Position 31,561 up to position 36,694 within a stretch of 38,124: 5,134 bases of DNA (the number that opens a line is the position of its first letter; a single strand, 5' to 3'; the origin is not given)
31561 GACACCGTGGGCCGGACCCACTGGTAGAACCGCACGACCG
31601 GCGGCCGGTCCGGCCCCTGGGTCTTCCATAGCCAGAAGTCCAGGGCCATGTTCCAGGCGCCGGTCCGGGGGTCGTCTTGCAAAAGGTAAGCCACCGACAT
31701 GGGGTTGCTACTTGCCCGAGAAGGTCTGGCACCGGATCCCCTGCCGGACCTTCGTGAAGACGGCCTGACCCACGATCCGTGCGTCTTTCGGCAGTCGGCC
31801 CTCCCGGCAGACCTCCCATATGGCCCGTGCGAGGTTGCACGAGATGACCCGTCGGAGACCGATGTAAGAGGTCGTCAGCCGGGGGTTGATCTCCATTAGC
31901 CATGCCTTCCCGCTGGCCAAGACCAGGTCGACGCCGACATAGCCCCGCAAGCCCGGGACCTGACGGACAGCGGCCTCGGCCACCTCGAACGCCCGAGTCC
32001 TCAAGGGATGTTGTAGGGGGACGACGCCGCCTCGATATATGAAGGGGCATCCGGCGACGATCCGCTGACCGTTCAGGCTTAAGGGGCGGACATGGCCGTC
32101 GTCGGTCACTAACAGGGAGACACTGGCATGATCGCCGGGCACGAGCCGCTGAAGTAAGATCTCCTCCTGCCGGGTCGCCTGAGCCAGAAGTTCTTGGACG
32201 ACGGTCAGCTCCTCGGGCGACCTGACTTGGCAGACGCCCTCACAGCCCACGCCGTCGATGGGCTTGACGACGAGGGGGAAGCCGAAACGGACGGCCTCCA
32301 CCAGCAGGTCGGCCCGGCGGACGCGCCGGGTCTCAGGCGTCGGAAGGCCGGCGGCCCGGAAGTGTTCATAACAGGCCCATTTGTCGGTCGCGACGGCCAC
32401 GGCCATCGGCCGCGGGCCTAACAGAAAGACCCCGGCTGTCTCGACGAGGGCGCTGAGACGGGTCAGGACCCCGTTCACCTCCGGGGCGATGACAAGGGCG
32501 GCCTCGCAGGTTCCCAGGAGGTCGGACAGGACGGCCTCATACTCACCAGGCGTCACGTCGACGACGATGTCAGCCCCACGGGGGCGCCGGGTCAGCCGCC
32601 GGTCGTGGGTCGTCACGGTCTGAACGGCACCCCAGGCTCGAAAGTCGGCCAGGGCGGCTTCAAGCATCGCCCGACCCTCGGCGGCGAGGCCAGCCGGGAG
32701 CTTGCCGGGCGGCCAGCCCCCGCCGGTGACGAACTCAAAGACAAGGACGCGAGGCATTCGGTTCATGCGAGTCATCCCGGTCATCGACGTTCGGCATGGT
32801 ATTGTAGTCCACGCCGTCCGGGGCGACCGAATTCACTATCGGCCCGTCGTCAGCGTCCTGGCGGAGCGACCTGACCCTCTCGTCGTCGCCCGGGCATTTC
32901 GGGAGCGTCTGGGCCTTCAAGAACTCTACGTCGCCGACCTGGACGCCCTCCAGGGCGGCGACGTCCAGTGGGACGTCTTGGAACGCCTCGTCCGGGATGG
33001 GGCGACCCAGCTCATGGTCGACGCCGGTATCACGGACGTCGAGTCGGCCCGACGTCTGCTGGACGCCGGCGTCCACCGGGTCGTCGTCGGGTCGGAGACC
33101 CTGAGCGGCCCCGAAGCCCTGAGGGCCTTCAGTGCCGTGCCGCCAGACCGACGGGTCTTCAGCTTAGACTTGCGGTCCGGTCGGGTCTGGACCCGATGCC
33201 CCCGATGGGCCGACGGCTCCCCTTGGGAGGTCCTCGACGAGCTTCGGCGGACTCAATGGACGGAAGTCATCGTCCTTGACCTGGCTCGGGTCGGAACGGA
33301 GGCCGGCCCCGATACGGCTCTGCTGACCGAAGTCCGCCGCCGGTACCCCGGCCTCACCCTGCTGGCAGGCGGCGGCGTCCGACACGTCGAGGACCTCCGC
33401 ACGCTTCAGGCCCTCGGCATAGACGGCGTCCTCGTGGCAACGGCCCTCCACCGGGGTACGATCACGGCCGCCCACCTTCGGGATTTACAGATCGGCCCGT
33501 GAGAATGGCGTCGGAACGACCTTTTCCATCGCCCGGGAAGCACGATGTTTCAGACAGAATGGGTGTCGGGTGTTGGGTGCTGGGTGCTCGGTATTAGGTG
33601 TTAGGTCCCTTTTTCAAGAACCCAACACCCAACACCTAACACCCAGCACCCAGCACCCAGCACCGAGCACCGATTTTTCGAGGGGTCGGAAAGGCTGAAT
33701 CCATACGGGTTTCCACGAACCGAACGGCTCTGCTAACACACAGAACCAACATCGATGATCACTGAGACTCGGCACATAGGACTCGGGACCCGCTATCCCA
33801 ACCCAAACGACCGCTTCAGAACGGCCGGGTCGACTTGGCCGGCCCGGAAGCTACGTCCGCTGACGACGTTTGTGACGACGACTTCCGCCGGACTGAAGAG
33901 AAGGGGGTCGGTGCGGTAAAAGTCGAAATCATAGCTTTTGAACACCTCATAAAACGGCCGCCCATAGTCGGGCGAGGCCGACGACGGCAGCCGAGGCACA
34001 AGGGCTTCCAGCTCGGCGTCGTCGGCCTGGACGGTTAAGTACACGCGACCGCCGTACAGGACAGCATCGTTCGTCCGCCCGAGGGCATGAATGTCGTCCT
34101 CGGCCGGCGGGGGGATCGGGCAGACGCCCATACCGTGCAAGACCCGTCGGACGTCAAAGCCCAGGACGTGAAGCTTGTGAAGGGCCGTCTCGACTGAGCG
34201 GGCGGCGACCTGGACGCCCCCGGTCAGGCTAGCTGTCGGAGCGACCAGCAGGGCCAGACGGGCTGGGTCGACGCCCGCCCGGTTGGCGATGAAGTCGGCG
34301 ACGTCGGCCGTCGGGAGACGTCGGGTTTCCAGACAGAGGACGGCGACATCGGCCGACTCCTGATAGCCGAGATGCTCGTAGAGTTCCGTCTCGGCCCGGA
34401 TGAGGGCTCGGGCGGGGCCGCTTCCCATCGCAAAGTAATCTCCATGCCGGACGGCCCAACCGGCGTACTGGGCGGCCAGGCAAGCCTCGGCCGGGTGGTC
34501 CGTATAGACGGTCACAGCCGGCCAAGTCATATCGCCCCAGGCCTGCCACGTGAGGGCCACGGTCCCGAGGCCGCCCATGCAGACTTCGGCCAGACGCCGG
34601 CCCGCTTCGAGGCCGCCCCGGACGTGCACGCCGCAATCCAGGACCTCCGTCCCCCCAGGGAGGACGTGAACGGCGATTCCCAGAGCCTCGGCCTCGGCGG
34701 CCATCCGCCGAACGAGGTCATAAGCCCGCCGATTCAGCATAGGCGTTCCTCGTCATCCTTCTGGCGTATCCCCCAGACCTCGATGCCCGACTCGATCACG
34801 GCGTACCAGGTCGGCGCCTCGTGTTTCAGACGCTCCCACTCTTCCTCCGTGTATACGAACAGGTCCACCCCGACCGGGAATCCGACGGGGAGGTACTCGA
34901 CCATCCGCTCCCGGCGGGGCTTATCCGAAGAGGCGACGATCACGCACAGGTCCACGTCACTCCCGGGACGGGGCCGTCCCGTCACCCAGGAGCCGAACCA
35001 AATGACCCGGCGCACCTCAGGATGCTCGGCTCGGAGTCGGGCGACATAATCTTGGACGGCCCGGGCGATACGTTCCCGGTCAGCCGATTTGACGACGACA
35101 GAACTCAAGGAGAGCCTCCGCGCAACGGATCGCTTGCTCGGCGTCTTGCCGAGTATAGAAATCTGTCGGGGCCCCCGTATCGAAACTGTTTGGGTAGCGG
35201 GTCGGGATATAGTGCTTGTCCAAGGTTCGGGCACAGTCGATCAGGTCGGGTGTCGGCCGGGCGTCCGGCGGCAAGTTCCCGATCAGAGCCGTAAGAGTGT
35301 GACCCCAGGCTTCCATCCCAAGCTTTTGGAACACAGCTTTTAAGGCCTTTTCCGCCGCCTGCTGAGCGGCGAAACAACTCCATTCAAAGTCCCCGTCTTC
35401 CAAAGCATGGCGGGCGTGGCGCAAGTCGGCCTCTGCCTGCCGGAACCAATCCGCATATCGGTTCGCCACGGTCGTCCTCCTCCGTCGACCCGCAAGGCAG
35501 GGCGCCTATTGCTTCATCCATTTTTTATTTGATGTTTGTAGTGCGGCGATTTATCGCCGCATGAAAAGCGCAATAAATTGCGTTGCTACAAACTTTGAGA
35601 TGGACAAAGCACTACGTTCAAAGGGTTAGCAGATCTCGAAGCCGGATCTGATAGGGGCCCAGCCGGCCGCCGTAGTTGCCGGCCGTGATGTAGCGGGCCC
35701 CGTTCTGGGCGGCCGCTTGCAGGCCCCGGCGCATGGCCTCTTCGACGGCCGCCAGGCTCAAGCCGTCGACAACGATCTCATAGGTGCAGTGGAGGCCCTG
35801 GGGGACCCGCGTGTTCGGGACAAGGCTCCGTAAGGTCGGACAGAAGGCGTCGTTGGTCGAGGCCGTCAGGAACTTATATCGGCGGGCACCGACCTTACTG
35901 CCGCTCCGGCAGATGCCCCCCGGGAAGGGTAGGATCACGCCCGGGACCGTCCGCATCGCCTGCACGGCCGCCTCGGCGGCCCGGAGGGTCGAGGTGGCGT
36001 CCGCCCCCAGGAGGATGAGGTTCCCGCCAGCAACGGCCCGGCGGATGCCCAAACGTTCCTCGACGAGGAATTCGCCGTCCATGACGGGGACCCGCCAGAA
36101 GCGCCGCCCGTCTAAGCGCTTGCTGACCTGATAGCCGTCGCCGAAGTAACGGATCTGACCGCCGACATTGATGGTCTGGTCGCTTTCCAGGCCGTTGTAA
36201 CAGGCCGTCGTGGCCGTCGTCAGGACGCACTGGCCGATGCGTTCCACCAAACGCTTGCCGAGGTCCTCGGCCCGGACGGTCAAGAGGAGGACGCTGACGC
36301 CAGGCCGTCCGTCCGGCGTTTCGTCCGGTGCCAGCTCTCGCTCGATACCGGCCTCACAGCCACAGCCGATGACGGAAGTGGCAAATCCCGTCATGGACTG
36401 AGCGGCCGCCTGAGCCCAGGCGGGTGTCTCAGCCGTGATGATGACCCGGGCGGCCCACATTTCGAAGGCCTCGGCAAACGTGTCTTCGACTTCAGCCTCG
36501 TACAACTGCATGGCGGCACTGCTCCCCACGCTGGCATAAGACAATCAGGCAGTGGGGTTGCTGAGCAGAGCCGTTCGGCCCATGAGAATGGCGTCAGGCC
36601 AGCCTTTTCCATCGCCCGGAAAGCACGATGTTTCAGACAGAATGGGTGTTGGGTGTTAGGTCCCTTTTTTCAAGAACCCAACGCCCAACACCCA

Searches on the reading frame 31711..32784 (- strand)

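Call 45: search_protein_families(library=pfam, proteins=[window:31711-32784:-], max_evalue=0.00001)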
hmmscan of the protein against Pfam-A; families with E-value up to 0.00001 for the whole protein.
window:31711-32784:- (358 aa): 2 families
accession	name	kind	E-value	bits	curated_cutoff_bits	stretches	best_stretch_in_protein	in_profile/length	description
PF02655.19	ATP-grasp_3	-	5.4e-36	124.5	23.2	1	132-306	1-160/160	ATP-grasp domain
PF18301.6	preATP-grasp_3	-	1.1e-13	51.6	26.3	1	54-129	1-76/76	pre ATP-grasp 3 domain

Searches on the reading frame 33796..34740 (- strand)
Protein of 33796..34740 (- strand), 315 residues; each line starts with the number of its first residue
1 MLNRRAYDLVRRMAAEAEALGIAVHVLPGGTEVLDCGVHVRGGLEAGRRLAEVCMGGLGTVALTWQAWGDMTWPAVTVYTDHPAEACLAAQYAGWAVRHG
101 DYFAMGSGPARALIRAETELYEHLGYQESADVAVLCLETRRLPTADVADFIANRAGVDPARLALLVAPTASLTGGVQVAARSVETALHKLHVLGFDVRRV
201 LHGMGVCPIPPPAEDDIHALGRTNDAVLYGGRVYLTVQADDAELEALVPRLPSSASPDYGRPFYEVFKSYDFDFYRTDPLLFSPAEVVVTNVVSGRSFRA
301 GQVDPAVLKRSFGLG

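Call 45: search_protein_families(library=pfam, proteins=[window:33796-34740:-], max_evalue=0.00001)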
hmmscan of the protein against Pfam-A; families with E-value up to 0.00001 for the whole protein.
window:33796-34740:- (315 aa): 1 family
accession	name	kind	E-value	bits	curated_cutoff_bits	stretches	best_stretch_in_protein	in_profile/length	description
PF02289.21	MCH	-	3e-130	434.5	25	1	2-312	2-311/311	Cyclohydrolase (MCH)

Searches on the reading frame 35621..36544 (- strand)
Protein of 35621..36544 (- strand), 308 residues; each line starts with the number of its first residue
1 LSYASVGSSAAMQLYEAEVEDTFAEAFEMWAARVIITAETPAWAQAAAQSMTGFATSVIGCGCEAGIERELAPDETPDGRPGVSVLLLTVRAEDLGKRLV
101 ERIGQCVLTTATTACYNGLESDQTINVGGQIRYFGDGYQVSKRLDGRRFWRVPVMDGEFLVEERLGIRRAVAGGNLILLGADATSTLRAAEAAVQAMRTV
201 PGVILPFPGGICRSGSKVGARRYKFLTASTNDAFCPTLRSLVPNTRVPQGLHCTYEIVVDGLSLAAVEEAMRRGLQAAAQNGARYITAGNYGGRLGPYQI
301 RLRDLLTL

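Call 45: search_protein_families(library=pfam, proteins=[window:35621-36544:-], max_evalue=0.00001)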
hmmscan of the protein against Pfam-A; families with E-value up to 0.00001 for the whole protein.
window:35621-36544:- (308 aa): 2 families
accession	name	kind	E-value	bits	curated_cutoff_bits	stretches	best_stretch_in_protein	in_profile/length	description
PF01913.23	FTR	-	2.2e-61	206.4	27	1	12-154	1-142/142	Formylmethanofuran-tetrahydromethanopterin formyltransferase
PF02741.20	FTR_C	-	1.9e-59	200.4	25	1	157-305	1-149/149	FTR, proximal lobe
